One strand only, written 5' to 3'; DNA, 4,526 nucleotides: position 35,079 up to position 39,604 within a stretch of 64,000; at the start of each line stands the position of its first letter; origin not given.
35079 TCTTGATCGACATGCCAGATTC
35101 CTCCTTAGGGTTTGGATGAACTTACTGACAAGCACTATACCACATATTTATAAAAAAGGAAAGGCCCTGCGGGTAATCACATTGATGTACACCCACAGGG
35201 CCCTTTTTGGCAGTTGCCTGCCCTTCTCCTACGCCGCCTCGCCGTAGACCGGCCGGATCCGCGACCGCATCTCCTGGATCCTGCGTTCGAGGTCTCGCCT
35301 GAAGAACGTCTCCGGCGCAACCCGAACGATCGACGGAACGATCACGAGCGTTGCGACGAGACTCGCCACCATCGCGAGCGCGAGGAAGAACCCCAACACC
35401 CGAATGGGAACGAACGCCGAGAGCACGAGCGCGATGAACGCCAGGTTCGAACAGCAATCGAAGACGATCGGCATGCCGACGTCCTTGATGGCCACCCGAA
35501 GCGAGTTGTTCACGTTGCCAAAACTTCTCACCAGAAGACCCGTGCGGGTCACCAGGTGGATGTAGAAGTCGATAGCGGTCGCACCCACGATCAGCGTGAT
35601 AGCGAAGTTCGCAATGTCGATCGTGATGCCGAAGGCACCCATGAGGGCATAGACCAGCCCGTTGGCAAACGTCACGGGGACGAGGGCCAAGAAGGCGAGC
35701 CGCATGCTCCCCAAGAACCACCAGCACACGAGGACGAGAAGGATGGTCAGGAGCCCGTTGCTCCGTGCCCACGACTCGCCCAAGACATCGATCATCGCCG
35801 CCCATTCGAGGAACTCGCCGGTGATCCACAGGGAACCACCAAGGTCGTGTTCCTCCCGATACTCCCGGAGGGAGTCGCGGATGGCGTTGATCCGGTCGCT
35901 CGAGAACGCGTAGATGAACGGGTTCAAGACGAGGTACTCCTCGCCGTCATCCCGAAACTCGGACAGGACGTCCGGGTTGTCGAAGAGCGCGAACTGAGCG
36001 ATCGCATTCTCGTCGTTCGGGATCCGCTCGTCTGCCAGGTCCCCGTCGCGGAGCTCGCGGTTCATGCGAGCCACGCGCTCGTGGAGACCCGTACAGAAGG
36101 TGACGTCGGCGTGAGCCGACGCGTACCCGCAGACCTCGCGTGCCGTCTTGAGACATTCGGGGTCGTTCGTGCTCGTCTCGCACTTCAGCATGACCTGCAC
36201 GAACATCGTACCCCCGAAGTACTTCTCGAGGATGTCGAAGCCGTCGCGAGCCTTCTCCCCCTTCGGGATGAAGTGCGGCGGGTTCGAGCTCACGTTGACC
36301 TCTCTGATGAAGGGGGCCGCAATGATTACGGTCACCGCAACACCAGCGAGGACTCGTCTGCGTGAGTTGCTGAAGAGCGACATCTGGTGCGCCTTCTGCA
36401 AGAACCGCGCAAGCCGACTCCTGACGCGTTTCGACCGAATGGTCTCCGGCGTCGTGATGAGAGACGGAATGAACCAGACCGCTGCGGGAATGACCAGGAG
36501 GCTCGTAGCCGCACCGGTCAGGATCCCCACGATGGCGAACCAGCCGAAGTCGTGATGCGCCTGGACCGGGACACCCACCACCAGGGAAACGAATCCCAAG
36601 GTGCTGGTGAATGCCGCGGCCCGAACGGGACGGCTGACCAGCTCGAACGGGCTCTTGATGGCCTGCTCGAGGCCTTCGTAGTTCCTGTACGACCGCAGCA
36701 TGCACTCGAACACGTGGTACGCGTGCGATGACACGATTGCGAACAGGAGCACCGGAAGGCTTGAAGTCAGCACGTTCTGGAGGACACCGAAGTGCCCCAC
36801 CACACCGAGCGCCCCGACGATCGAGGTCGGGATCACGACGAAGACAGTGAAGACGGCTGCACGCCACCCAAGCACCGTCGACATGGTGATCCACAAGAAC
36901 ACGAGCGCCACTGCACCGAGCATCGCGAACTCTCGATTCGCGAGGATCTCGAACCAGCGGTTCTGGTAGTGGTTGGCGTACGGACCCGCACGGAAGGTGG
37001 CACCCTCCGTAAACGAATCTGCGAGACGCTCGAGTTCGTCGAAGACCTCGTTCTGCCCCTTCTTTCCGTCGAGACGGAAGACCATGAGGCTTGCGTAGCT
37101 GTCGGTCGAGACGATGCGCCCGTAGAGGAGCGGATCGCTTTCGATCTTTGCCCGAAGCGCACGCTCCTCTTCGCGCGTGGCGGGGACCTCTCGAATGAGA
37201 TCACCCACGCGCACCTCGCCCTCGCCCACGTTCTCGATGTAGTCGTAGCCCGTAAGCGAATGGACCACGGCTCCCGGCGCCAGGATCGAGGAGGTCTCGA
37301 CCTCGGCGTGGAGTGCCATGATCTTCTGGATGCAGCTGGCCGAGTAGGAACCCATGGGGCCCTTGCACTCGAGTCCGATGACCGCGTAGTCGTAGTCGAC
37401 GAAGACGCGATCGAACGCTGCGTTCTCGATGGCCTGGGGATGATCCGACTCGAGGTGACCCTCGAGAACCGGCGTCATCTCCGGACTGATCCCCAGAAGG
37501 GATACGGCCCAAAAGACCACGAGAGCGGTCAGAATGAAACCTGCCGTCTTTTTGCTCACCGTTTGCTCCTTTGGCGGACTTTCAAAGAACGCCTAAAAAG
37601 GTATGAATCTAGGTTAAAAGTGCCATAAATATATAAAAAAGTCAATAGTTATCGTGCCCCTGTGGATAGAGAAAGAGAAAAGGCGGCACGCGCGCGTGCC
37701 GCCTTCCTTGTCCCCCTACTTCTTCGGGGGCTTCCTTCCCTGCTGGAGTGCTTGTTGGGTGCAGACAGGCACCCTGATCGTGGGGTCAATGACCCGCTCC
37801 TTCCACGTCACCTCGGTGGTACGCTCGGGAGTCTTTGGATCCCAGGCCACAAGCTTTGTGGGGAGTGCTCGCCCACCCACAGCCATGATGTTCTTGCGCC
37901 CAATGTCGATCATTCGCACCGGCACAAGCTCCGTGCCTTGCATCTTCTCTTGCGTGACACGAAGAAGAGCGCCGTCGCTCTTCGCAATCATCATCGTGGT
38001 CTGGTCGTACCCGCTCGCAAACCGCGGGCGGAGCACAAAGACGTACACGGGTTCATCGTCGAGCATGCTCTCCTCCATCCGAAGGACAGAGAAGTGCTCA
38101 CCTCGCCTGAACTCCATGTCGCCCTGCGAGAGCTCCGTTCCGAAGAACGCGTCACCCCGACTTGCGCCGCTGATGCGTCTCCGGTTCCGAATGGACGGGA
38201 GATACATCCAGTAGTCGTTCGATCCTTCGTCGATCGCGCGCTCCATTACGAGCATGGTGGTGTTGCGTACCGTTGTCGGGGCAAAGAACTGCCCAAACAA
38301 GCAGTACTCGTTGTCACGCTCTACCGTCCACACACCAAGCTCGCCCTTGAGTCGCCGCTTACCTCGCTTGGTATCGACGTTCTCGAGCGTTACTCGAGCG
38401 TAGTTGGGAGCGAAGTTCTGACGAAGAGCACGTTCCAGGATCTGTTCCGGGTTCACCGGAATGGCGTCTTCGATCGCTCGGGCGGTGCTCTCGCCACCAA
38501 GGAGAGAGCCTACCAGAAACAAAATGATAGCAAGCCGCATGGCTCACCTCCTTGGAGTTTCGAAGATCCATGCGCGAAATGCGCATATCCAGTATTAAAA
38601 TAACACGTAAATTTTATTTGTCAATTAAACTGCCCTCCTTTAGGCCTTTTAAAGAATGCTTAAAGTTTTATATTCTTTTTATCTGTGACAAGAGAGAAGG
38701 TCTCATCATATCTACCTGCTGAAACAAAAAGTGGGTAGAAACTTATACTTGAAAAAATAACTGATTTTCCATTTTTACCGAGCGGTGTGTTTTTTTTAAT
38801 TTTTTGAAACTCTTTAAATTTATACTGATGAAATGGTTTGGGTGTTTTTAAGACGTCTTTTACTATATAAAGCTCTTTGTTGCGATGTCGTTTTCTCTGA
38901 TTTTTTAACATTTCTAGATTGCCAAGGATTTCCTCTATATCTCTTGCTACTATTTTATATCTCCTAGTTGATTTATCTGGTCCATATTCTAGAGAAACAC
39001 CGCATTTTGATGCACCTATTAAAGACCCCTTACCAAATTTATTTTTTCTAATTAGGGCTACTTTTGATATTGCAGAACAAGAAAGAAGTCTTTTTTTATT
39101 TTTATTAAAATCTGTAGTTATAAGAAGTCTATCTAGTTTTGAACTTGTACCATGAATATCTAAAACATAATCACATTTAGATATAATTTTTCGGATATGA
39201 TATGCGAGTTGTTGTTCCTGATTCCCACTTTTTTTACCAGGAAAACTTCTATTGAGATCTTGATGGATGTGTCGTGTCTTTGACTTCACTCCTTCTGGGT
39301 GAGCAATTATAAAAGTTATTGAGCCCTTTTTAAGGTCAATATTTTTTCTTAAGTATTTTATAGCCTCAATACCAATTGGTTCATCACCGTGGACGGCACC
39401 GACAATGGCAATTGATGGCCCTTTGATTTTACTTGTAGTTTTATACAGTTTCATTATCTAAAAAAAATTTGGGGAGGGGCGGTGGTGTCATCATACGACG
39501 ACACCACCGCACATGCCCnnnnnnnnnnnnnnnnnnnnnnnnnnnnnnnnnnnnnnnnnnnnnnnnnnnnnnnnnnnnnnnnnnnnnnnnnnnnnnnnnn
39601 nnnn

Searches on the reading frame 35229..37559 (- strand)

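Call 8: search_protein_families(library=pfam, proteins=[window:35229-37559:-], max_evalue=0.01)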
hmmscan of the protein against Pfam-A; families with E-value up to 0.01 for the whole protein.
window:35229-37559:- (776 aa): 2 families
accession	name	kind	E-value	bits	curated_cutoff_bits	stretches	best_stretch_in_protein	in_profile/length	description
PF03176.21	MMPL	-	1.5e-09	37.7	20.5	1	554-751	104-305/333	MMPL family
PF00873.25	ACR_tran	-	0.00034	18.9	28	1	204-359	857-1015/1021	AcrB/AcrD/AcrF family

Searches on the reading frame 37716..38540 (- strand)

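Call 8: search_protein_families(library=pfam, proteins=[window:37716-38540:-], max_evalue=0.01)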
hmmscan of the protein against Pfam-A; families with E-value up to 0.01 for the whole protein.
window:37716-38540:- (274 aa): 1 family
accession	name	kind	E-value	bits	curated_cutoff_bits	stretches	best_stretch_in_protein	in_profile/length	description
PF17131.11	LolA_like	-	2.6e-22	79.8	30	1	85-266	9-183/184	Outer membrane lipoprotein-sorting protein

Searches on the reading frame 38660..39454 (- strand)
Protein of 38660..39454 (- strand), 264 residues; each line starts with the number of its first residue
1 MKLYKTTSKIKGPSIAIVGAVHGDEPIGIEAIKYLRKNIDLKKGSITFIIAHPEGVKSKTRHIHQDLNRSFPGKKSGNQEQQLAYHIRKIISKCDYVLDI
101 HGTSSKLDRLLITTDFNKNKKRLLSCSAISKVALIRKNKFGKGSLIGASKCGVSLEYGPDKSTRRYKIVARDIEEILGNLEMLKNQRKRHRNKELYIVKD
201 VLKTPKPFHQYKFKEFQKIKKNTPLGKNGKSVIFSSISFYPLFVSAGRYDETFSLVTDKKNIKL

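Call 8: search_protein_families(library=pfam, proteins=[window:38660-39454:-], max_evalue=0.01)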
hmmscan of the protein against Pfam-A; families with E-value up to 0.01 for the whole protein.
window:38660-39454:- (264 aa): 2 families
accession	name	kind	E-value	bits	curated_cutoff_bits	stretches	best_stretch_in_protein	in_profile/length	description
PF24827.1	AstE_AspA_cat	-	4.1e-22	79.1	25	1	11-164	1-174/192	Succinylglutamate desuccinylase/Aspartoacylase catalytic domain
PF17033.10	Peptidase_M99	-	1.4e-08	35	27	1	9-141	33-165/267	Carboxypeptidase controlling helical cell shape catalytic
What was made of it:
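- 38660..39454 (-): AstE/AspA-type zinc N-acyl-amino-acid deacylase, the ligase's usual operon partner. It is 31% GC here. Pfam, 79 bits (call 8).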

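Call 32: search_protein_families(library=pfam, alignment_id=A3, max_evalue=0.001)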
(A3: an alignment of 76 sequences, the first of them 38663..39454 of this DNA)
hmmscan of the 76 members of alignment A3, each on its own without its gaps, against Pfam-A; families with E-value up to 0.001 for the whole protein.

A. member 1, window:38663-39454:- (264 aa): 2 families
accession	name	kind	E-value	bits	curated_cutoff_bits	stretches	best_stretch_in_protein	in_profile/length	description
PF24827.1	AstE_AspA_cat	-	4.1e-22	79.1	25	1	11-164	1-174/192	Succinylglutamate desuccinylase/Aspartoacylase catalytic domain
PF17033.10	Peptidase_M99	-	1.4e-08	35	27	1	9-141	33-165/267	Carboxypeptidase controlling helical cell shape catalytic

B. families by the number of members that match (of 76 scanned): 33 families (the first 25 are shown)
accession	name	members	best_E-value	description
PF24827.1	AstE_AspA_cat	46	2.9e-26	Succinylglutamate desuccinylase/Aspartoacylase catalytic domain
PF13772.11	AIG2_2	10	1.2e-17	AIG2-like family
PF06094.17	GGACT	10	1.4e-16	Gamma-glutamyl cyclotransferase, AIG2-like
PF17033.10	Peptidase_M99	5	1.4e-08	Carboxypeptidase controlling helical cell shape catalytic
PF13230.11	GATase_4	3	1.6e-21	Glutamine amidotransferases class-II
PF00005.33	ABC_tran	2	1.3e-35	ABC transporter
PF00664.28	ABC_membrane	2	1.7e-23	ABC transporter transmembrane region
PF00117.34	GATase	2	4.4e-19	Glutamine amidotransferase class-I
PF04952.20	AstE_AspA_hybrid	2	4.5e-07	AstE/AspA barrel-sandwich hybrid domain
PF07722.19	Peptidase_C26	2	7.1e-07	Peptidase C26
PF02463.25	SMC_N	2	7.2e-06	RecF/RecN/SMC N terminal domain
PF13304.12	AAA_21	2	6.4e-05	AAA domain, putative AbiEii toxin, Type IV TA system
PF13555.12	AAA_29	2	0.00025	P-loop containing region of AAA domain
PF00579.31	tRNA-synt_1b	1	4.6e-61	tRNA synthetases class I (W and Y)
PF03946.19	Ribosomal_L11_N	1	2.2e-29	Ribosomal protein L11, N-terminal domain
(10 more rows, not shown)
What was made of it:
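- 38660..39454 (-): It is the downstream partner in 46 of 76 loci (call 32).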

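Call 35: search_protein_families(library=ncbifam, proteins=[window:38660-39454:-], max_evalue=0.01)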
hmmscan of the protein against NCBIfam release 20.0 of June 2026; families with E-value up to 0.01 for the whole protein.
window:38660-39454:- (264 aa): 4 families
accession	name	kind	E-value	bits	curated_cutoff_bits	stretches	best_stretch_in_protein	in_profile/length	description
NF002601.0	PRK02259.1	equivalog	2.7e-21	76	180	1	14-251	6-277/293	aspartoacylase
TIGR02994.1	ectoine_eutE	equivalog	6.1e-10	38.6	402.7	1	11-111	46-153/325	N(2)-acetyl-L-2,4-diaminobutanoate deacetylase DoeB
NF003706.0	PRK05324.1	subfamily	1.5e-07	30.8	170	1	13-83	50-127/336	succinylglutamate desuccinylase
TIGR03242.1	arg_catab_astE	equivalog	4.7e-05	22.8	305.65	1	13-76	42-109/319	succinylglutamate desuccinylase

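Call 69: search_solved_structures(query=window:38660-39454:-, max_evalue=0.01)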
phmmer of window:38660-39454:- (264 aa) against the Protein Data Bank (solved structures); distinct sequences matched with E-value up to 0.01: 18.
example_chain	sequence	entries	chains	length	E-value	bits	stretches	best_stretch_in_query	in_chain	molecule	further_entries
4nfr_A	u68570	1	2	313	6.2e-07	32.1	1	14-117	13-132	Aspartoacylase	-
2o4h_A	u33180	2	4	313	1.6e-06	30.8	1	14-117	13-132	Aspartoacylase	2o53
4mxu_A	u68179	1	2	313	1.6e-06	30.8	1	14-117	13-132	Aspartoacylase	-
2i3c_A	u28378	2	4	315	1.6e-06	30.8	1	14-117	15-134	Aspartoacylase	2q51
4mri_A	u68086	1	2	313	1.7e-06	30.7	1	14-117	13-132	Aspartoacylase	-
4tnu_A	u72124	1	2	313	4.6e-06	29.3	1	14-116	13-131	Aspartoacylase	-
3cdx_A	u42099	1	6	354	1.3e-05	27.8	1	11-108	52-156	Succinylglutamatedesuccinylase/aspartoacylase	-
6twm_A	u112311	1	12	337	6.2e-05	25.6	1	11-112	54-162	N-acetyl-L-2,4-diaminobutyric acid deacetylase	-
6twl_A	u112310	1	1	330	7.2e-05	25.4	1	11-111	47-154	N-acetyl-L-2,4-diaminobutyric acid deacetylase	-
2gu2_A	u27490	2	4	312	0.00016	24.3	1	14-91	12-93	Aspa protein | Aspartoacylase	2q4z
2bco_A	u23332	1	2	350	0.00018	24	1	14-78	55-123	Succinylglutamate desuccinylase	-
2qj8_A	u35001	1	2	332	0.00019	24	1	9-103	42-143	Mlr6093 protein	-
4wcm_A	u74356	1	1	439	0.00027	23.5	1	9-127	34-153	Conserved hypothetical secreted protein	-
3na6_A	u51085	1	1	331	0.0013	21.3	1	12-110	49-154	Succinylglutamate desuccinylase/aspartoacylase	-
4q6m_A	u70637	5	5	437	0.0016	21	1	9-127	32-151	Conserved hypothetical secreted protein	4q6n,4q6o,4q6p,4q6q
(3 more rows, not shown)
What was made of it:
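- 38660..39454 (-): The nearest PDB relatives are aspartoacylase and N-acetyl-DABA deacetylase (call 69).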
